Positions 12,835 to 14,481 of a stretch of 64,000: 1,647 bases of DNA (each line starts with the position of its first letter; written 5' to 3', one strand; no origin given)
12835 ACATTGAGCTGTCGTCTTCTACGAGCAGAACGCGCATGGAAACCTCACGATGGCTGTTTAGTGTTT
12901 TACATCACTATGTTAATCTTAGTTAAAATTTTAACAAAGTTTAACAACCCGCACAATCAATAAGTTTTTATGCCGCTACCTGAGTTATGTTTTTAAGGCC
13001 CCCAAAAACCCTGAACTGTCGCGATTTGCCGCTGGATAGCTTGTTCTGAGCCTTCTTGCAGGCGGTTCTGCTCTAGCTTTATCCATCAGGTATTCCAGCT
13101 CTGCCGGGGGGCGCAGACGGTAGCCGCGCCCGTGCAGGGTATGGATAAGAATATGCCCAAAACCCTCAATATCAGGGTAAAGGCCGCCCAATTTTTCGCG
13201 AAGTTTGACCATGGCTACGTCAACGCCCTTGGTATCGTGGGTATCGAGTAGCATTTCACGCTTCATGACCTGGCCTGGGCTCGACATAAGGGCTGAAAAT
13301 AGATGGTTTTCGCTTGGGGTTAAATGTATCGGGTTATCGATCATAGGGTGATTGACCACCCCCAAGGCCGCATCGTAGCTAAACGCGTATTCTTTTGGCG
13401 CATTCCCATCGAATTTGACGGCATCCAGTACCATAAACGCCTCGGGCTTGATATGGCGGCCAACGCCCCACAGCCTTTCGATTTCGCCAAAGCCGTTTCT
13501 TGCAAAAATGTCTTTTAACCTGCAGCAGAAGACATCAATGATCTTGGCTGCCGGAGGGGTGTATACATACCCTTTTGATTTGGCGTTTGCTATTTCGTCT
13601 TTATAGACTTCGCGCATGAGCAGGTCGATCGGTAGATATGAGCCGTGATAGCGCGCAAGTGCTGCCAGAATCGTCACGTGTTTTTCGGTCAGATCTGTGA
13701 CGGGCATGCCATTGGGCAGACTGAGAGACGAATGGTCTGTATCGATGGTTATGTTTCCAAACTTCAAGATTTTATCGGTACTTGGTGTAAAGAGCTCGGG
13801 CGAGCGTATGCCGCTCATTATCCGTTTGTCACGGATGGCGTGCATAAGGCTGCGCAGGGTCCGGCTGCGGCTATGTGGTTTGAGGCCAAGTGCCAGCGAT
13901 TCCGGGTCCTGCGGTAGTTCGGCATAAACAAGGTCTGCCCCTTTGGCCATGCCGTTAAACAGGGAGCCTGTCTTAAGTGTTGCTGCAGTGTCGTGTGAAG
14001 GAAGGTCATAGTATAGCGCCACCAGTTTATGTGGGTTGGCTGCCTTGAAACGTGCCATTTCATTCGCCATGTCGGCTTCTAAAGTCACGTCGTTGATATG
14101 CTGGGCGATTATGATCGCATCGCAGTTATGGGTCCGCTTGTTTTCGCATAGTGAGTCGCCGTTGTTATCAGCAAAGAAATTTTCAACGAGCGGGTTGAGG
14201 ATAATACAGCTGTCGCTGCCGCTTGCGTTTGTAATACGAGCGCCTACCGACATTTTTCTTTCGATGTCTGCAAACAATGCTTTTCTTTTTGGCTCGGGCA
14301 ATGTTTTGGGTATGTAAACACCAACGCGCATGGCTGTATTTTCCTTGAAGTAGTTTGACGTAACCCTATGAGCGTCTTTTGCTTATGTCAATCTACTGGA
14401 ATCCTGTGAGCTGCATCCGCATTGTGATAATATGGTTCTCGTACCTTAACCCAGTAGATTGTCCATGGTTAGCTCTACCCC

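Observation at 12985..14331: Regulator with two tandem OmpR-type winged-helix domains, one clearly CtrA-derived, encoded next to ctrA and divergent from fliI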

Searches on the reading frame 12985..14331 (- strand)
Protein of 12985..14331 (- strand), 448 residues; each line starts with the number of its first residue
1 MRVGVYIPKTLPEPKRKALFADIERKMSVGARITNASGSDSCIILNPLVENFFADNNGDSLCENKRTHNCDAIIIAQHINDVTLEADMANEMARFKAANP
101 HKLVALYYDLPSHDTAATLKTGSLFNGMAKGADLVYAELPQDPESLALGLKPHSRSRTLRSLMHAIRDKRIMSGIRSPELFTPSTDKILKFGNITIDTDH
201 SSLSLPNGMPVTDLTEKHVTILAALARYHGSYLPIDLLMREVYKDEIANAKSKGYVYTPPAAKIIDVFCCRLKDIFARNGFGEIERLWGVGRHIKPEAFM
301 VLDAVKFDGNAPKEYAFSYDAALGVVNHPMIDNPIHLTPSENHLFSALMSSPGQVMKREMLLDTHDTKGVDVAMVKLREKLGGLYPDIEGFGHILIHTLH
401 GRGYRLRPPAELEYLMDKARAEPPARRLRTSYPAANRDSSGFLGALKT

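Call 3: search_protein_families(library=pfam, proteins=[window:12985-14331:-], max_evalue=10)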
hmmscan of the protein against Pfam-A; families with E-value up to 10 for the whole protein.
window:12985-14331:- (448 aa): 1 family
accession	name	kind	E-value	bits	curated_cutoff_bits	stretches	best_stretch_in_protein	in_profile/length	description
PF00486.34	Trans_reg_C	-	1.1e-15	57.9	26.2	2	333-406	2-77/77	Transcriptional regulatory protein, C terminal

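Call 4: search_protein_families(library=ncbifam, proteins=[window:12985-14331:-], max_evalue=10)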
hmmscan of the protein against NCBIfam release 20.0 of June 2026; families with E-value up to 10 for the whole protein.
window:12985-14331:- (448 aa): 23 families
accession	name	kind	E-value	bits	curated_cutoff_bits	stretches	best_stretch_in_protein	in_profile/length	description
NF045991.1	RespRegCtrARhodob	equivalog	2e-10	40.8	350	2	185-293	123-220/224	response regulator transcription factor CtrA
NF041733.1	resp_reg_CseB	equivalog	1e-08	34.9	350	2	331-407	154-227/228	two-component system response regulator CseB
NF008034.0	PRK10766.1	equivalog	5.5e-07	29.3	275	1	331-406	154-226/231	two-component system response regulator TorR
NF040689.1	MtrAB_MtrA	equivalog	2.9e-06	26.8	300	1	332-405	142-217/219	MtrAB system response regulator MtrA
NF005568.0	PRK07239.1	equivalog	1.3e-05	24.3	273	1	334-408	303-373/381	uroporphyrinogen-III synthase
NF045944.1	ResRegRpaBCyano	equivalog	2.2e-05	24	330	2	332-406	149-227/229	response regulator transcription factor RpaB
NF041209.1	resp_regPieR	equivalog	0.00011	21.9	450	1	337-406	158-227/231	two component system response regulator PieR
NF040534.1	resp_reg_YycF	equivalog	0.00032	20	340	1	332-382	151-208/231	response regulator YycF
TIGR01387.1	cztR_silR_copR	subfamily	0.00034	20.3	279.2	1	334-406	145-218/218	heavy metal response regulator transcription factor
NF007928.2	PRK10643.1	equivalog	0.00045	19.9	330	1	332-383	145-203/216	two-component system response regulator PmrA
TIGR02154.1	PhoB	equivalog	0.00051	19.4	296.2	1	332-406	150-225/226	phosphate regulon transcriptional regulator PhoB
NF051850.1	RespRegRprY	equivalog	0.00057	19.3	370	2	332-409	152-229/234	response regulator transcription factor RprY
NF053854.1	RespRegPhoBBctds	equivalog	0.0007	19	270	2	332-386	151-212/225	two-component system response regulator PhoB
NF007977.0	PRK10701.1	equivalog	0.00076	19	330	1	331-406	156-233/241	two-component system response regulator RstA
NF007982.1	PRK10710.1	equivalog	0.0014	18.3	380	1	332-406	151-227/235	envelope stress response regulator BaeR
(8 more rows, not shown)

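Call 7: find_homologous_proteins(query=window:12985-14331:-)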
Query window:12985-14331:-: 8000 candidates shared short words with the query, none scored E <= 0.001.

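Call 10: find_related_loci(query=window:12985-14331:-, collection=genome_contigs, flank=6000)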
Query window:12985-14331:- (448 aa) in genome_contigs; peptide patterns used: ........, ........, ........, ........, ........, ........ (x = any residue, [..] = any of these).
83 stretches matched a pattern, but none encodes a relative of the query by tblastn (E <= 1e-3).

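Call 13: find_encoding_contigs(protein=window:12985-14331:-, flank=8000)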
Protein window:12985-14331:- (448 aa): 2 contigs read that carry it; 1 place shown.
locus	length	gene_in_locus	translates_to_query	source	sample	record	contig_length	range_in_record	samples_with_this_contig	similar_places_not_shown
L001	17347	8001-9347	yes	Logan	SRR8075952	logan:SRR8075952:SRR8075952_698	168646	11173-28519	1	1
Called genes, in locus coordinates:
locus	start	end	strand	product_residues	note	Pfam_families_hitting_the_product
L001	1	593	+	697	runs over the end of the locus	PF00771:FHIPEP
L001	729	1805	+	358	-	PF00448:SRP54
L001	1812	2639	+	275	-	PF02374:ArsA_ATPase (weak), PF06564:CBP_BcsQ (faint), PF10609:ParA, PF13614:AAA_31, PF01656:CbiA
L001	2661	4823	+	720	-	-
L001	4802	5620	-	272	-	PF06764:DUF1223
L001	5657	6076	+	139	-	-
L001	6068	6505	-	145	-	PF02050:FliJ (weak)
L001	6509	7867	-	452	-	PF00006:ATP-synt_ab, PF18269:T3SS_ATPase_C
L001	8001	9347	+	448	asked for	PF00486:Trans_reg_C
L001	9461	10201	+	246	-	PF00072:Response_reg, PF00486:Trans_reg_C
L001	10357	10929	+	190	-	PF01066:CDP-OH_P_transf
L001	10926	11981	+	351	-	PF01180:DHO_dh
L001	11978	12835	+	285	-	PF00702:Hydrolase, PF13344:Hydrolase_6, PF13242:Hydrolase_like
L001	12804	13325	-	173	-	PF01451:LMWPc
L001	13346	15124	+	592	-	PF00496:SBP_bac_5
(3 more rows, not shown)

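Call 15: search_protein_representatives(protein=window:12985-14331:-)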
Query: 448 residues. Proteins with E-value up to 0.001 (for the whole library): 10; up to 1e-10: 5; up to 1e-30: 3. The best 10 are listed.
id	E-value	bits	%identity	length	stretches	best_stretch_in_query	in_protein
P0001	1.3e-158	544.9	100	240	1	209-448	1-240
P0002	1.6e-42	162.3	35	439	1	1-418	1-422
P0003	7.7e-35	137.0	33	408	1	1-427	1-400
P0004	3.6e-13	65.6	35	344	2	65-151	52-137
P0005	1.1e-12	63.9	27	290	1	69-301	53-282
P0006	1.5e-07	47.1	39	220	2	260-409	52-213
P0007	1.0e-05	41.1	43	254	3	332-409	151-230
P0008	2.1e-05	40.0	27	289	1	88-301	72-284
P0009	5.7e-04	35.3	36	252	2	317-409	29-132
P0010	9.2e-04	34.6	41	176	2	321-363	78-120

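Call 16: predict_structure(protein=window:12985-14331:-)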
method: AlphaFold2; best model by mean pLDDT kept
length: 448 residues; sequences in the alignment: 1
mean_pLDDT: 37.0   pTM: 0.24
mean pLDDT of the five models: 37.0, 30.8, 30.7, 30.1, 29.5
residues with pLDDT >= 90: 0; 70-90: 0; 50-70: 36; < 50: 412
segments of 3 or more residues with pLDDT < 50: 1-12, 14-16, 22-191, 223-234, 245-448
pLDDT, mean of each block of 10 residues (from residue 1): 41 48 41 33 27 26 34 39 41 47 42 37 35 34 28 33 34 28 40 52 56 51 45 50 46 38 43 35 31 30 28 30 28 32 37 32 33 38 35 34 33 39 35 30 31
secondary structure, 60 per line:
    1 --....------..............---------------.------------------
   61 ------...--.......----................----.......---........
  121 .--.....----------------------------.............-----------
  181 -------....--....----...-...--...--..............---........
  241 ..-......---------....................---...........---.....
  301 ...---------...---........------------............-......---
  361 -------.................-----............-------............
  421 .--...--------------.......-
elements in order: E3-6 H13-26 E72-78 H83-98 E103-109 H113-121 H124-128 H157-169 E188-191 E194-197 E202-204 H216-229 H233-242 H244-249 H259-278 H282-292 H296-303 H319-326 H339-350 H352-357 H368-384 H390-401 H409-421 H441-447

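Call 19: find_homologous_proteins(query=A1, max_evalue=0.001)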
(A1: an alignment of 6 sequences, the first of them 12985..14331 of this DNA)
Query A1 (6 sequences) (448 aa, profile of the alignment): 2 proteins with E <= 0.001 among 8000 candidates.
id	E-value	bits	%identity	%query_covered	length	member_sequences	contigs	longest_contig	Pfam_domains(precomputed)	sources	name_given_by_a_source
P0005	3.1e-106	373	24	66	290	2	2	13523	-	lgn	-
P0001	8.5e-33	132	100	54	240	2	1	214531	PF00486.35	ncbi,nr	ncbi:MAG: hypothetical protein EBQ96_03120 [Proteobacteria bacterium]|nr:hypothetical protein [Pseud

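Call 20: find_encoding_contigs(protein=P0005, flank=8000)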
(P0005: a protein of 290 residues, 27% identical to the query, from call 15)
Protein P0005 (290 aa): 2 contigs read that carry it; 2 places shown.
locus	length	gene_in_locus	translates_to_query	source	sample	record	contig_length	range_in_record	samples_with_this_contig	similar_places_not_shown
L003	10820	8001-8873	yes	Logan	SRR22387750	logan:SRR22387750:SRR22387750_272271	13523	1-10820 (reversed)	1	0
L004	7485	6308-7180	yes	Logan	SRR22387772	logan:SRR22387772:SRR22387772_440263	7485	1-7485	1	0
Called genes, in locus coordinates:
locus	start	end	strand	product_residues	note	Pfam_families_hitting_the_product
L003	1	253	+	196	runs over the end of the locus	-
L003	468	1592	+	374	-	PF00448:SRP54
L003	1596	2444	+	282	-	PF02374:ArsA_ATPase (weak), PF06564:CBP_BcsQ (faint), PF10609:ParA, PF13614:AAA_31, PF01656:CbiA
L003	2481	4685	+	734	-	-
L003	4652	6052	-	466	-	PF03572:Peptidase_S41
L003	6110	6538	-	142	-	-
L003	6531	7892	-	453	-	PF00006:ATP-synt_ab, PF18269:T3SS_ATPase_C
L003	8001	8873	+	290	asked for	-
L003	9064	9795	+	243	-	PF00072:Response_reg, PF00486:Trans_reg_C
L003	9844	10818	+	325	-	?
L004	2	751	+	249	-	?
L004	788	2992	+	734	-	-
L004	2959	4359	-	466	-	PF03572:Peptidase_S41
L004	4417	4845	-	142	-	-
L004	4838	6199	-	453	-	PF00006:ATP-synt_ab, PF18269:T3SS_ATPase_C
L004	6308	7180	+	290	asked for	-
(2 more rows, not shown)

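Call 21: find_encoding_contigs(protein=P0002, flank=8000)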
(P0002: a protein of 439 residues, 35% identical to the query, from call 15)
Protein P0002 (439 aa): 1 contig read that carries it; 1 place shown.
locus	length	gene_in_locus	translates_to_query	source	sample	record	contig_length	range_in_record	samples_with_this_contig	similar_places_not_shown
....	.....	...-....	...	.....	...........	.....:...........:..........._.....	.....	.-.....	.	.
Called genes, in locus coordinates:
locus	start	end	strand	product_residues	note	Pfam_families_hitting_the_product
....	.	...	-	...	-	?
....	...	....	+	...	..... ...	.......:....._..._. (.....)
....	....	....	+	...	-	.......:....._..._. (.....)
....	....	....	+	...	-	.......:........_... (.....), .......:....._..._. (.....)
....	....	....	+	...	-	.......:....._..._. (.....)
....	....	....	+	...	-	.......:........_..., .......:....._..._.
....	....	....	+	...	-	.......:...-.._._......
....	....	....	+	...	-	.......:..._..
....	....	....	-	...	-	-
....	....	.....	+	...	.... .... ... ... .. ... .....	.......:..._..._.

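Call 22: find_encoding_contigs(protein=P0003, flank=8000)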
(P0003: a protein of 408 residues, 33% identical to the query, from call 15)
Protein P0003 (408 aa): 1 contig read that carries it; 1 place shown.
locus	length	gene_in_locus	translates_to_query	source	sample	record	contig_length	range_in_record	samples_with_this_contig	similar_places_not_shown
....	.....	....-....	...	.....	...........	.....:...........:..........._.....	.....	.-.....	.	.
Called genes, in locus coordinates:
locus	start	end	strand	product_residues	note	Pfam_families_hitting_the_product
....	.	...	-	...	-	?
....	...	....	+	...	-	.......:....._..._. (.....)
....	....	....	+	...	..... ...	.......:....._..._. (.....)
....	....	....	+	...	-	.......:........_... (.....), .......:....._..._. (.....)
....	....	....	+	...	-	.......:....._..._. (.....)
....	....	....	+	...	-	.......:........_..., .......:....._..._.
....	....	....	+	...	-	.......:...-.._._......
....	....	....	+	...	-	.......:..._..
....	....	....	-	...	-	-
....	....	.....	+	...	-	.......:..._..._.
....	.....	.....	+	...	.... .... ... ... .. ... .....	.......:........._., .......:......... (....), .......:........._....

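Call 36: find_related_loci(query=A4, collection=genome_contigs, flank=6000)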
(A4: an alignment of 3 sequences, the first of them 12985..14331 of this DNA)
Query A4 (448 aa) in genome_contigs; peptide patterns used: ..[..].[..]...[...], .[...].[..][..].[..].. (x = any residue, [..] = any of these).
27 stretches matched a pattern, but none encodes a relative of the query by tblastn (E <= 1e-3).

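Call 37: find_related_loci(query=A4, collection=metagenome_contigs, flank=6000)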
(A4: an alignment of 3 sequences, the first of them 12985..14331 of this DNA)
Query A4 (448 aa) in metagenome_contigs; peptide patterns used: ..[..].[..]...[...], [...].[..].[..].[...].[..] (x = any residue, [..] = any of these).
274 stretches matched a pattern, but none encodes a relative of the query by tblastn (E <= 1e-3).

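Call 43: find_encoding_contigs(protein=P0004, flank=7000, max_places=2)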
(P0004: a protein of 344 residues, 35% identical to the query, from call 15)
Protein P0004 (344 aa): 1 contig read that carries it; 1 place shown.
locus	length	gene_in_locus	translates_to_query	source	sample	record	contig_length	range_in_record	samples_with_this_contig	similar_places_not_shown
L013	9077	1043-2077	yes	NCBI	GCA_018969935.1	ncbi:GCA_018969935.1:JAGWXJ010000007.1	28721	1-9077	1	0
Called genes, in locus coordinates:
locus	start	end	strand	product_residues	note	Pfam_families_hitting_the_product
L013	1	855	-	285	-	PF00006:ATP-synt_ab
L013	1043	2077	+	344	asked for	-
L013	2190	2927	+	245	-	PF00072:Response_reg, PF00486:Trans_reg_C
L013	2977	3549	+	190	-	PF01066:CDP-OH_P_transf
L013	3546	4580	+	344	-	PF01180:DHO_dh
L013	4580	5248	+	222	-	-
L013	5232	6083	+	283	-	PF00702:Hydrolase, PF13344:Hydrolase_6, PF13242:Hydrolase_like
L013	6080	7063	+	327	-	PF03601:Cons_hypoth698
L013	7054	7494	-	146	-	PF01451:LMWPc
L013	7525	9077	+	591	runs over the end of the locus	PF00496:SBP_bac_5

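Call 44: find_encoding_contigs(protein=P0008, flank=7000, max_places=2)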
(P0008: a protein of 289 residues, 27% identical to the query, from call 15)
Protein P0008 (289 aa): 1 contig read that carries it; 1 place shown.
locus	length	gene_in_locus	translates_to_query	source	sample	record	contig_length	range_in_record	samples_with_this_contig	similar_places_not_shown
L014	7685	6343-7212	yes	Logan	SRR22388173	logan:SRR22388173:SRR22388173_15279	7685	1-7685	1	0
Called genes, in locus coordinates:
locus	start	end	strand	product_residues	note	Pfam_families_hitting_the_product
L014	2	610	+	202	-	?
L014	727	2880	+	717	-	-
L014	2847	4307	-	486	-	PF00595:PDZ (weak), PF17820:PDZ_6, PF03572:Peptidase_S41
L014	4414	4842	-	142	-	-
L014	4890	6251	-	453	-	PF00006:ATP-synt_ab, PF18269:T3SS_ATPase_C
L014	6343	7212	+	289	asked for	-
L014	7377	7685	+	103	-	?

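Call 54: predict_structure(alignment_id=A1)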
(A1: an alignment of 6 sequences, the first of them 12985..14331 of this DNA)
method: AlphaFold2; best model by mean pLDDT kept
length: 448 residues; sequences in the alignment: 6
mean_pLDDT: 71.1   pTM: 0.58
mean pLDDT of the five models: 71.1, 68.4, 66.9, 66.1, 66.0
residues with pLDDT >= 90: 10; 70-90: 284; 50-70: 82; < 50: 72
segments of 3 or more residues with pLDDT < 50: 30-35, 38-47, 51-58, 151-154, 302-312, 422-448
pLDDT, mean of each block of 10 residues (from residue 1): 76 78 73 43 43 48 68 78 62 79 83 73 61 78 55 60 81 81 85 84 80 86 87 84 86 81 81 74 71 71 40 69 85 85 86 74 61 87 81 78 75 68 41 38 35
secondary structure, 60 per line:
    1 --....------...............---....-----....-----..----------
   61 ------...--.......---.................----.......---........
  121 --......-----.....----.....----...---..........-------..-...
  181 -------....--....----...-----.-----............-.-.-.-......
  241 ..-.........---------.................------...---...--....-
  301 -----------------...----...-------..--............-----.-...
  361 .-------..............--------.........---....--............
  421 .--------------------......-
elements in order: E3-6 H13-27 E31-34 E40-43 E72-78 H82-98 E103-109 H113-120 H123-128 E134-138 H143-147 H158-167 E188-191 E194-197 E202-204 H216-227 H235-242 H244-252 H262-278 E285-287 E291-293 H296-299 E318-320 E325-327 H339-350 H358-361 H369-382 H391-395 E396-399 E403-406 H409-421 H442-447

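Call 58: fold_search(model_id=the predicted structure, library=pdb)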
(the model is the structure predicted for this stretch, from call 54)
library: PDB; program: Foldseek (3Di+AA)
matches with E <= 10: 1771; with E <= 0.001: 14
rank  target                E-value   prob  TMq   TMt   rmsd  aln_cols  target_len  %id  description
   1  5dcm_A                6.1e-06  1.00  0.18  0.76   2.9       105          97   28  Structure of a lantibiotic response regulator: C-terminal domain of the nisin resistance regulator NsrR (released 2016-07-06)
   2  4kfc_B                1.6e-05  1.00  0.19  0.34  16.2       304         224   15  Crystal structure of a hyperactive mutant of response regulator KdpE complexed to its promoter DNA (released 2014-02-19)
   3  5dcm_B                2.1e-05  1.00  0.18  0.75   3.3       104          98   28  Structure of a lantibiotic response regulator: C-terminal domain of the nisin resistance regulator NsrR (released 2016-07-06)
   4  6lgq_D                3.7e-05  1.00  0.20  0.37  13.8       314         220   14  The crystal complex structure of histidine kinase and response regulator (released 2020-12-09)
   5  9dvt_S                4.7e-05  1.00  0.19  0.35  19.8       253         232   16  Cryo-EM structure of RpaA bound to PkaiBC DNA and the CTD of the alpha subunit of RNAP from the cyanobacterium Synecho (released 2025-10-15)
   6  2gwr                  1.2e-04  1.00  0.20  0.37  15.4       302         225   14  Crystal structure of the response regulator protein mtrA from Mycobacterium Tuberculosis (released 2006-05-23)
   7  9dvt_R                1.2e-04  1.00  0.19  0.35  18.8       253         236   15  Cryo-EM structure of RpaA bound to PkaiBC DNA and the CTD of the alpha subunit of RNAP from the cyanobacterium Synecho (released 2025-10-15)
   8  4kny_A                1.2e-04  1.00  0.18  0.34  18.8       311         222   14  Crystal structure of the response regulator KdpE complexed to DNA in an active-like conformation (released 2014-02-19)
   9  2hwv                  2.7e-04  1.00  0.18  0.72   3.0       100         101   32  Crystal structure of an essential response regulator DNA binding domain, VicRc in Enterococcus faecalis, a member of the (released 2007-01-23)
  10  3r0j_B                2.9e-04  1.00  0.19  0.36  15.7       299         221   14  Structure of PhoP from Mycobacterium tuberculosis (released 2011-07-13)
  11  3r0j_A                3.0e-04  1.00  0.19  0.36  15.9       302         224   14  Structure of PhoP from Mycobacterium tuberculosis (released 2011-07-13)
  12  5ed4_E                4.9e-04  1.00  0.19  0.36  12.3       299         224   14  Structure of a PhoP-DNA complex (released 2016-04-27)
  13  2rv8_MODEL_1_A        7.1e-04  1.00  0.15  0.47  13.8       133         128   22  Solution Structure of the PhoP DNA-Binding Domain from Mycobacterium tuberculosis (released 2015-08-12)
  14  8hml_B                9.5e-04  1.00  0.17  0.74   3.0       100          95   25  Co-crystal structure of the C terminal DNA binding domain of Saccharopolyspora erythraea GlnR in complex with its cons (released 2023-06-07)
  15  5x5l_B                1.5e-03  1.00  0.17  0.72   2.9       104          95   26  Crystal structure of response regulator AdeR DNA binding domain in complex with an intercistronic region (released 2017-08-30)
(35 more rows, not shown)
